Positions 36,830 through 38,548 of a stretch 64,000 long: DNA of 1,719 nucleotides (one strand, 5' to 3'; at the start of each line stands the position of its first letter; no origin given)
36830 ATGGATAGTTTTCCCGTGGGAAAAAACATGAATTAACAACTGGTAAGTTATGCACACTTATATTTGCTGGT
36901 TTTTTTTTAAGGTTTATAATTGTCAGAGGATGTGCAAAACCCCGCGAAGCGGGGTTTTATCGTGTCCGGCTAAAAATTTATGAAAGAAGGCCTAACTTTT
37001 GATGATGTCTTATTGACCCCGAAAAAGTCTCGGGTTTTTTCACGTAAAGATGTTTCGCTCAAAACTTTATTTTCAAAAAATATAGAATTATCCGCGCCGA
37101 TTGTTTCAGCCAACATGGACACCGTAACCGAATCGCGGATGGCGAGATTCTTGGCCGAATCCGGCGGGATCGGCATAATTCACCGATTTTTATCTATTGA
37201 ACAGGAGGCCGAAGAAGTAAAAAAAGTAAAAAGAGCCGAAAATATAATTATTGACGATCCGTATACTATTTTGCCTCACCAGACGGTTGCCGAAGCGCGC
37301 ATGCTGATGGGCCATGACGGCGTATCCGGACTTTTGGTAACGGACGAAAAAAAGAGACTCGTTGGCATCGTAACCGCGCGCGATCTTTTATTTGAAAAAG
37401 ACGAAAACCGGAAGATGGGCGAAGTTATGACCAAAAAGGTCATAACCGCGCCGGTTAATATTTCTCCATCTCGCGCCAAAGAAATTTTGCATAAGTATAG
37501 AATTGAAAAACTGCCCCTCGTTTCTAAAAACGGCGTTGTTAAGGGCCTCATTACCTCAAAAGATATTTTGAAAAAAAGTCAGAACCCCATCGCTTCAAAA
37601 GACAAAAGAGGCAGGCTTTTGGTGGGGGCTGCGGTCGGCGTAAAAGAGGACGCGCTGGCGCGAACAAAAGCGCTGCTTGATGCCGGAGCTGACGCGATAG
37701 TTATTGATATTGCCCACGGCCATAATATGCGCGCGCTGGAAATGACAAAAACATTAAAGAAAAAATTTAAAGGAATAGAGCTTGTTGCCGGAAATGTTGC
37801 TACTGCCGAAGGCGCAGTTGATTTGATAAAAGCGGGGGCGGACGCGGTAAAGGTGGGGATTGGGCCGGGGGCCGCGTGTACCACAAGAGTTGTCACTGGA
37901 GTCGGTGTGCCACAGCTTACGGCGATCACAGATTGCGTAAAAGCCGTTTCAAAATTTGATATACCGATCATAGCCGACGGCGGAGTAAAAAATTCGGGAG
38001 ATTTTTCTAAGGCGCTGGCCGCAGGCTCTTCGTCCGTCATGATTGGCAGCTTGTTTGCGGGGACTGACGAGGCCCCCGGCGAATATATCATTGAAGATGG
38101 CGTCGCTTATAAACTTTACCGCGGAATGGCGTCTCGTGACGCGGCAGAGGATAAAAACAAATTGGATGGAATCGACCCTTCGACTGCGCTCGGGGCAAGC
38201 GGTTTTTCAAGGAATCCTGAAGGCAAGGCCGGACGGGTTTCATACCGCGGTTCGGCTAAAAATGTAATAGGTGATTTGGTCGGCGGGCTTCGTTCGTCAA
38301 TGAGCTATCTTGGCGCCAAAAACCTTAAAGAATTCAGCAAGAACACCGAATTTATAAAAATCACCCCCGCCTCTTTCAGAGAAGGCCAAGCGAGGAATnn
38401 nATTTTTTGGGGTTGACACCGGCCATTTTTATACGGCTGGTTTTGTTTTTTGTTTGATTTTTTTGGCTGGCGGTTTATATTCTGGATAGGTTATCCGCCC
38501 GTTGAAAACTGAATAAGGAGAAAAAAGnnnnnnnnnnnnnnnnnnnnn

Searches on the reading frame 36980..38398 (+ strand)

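Call 8: search_protein_families(library=ncbifam, proteins=[window:36980-38398:+], max_evalue=0.01)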
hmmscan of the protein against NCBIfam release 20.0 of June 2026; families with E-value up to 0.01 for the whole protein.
window:36980-38398:+ (473 aa): 46 families (the best 25 are shown)
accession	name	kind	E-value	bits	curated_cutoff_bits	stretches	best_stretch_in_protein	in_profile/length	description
TIGR01302.1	IMP_dehydrog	equivalog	2.6e-160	534.2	481.5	1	4-452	1-448/450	IMP dehydrogenase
NF005869.0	PRK07807.1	equivalog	9.3e-112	374.5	549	1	4-472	12-475/479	GuaB1 family IMP dehydrogenase-related protein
NF052358.1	GMPRedGuaB1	equivalog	1.2e-106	357.8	675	1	3-471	11-474/479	GMP reductase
TIGR01303.1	IMP_DH_rel_1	equivalog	2.5e-101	339.9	562.75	1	5-471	12-472/475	GuaB1 family IMP dehydrogenase-related protein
NF005311.0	PRK06843.1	equivalog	1.4e-98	330.5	779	2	194-470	123-396/404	inosine 5-monophosphate dehydrogenase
NF005493.0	PRK07107.1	equivalog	3.3e-70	237.1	585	1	6-472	11-489/502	IMP dehydrogenase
NF003470.0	PRK05096.1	equivalog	3.9e-68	230.1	397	2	208-462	92-337/347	GMP reductase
TIGR01305.1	GMP_reduct_1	equivalog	5.2e-64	216.4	492.15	2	218-462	101-336/343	GMP reductase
NF003966.0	PRK05458.1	equivalog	1.1e-62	212.2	344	2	209-461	83-317/327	GMP reductase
TIGR01306.1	GMP_reduct_2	equivalog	1.7e-53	182.2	465.65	2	209-453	79-306/321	GMP reductase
TIGR01304.1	IMP_DH_rel_2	equivalog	2.6e-30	105.9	342.1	2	225-454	141-360/365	GuaB3 family IMP dehydrogenase-related protein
TIGR00400.1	mgtE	equivalog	4.1e-10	39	232.75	1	66-198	121-249/450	magnesium transporter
NF041552.1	TF_PrdR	equivalog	4.7e-10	38.4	795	1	82-204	4-129/577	sigma-54 dependent transcriptional regulator PrdR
NF038279.1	TF_CBS_SpxR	exception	2.8e-09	36.2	600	1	93-202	198-307/427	CBS-HotDog domain-containing transcription factor SpxR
NF011449.0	PRK14869.2-5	equivalog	3.1e-07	29.8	411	1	78-136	60-120/451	putative manganese-dependent inorganic diphosphatase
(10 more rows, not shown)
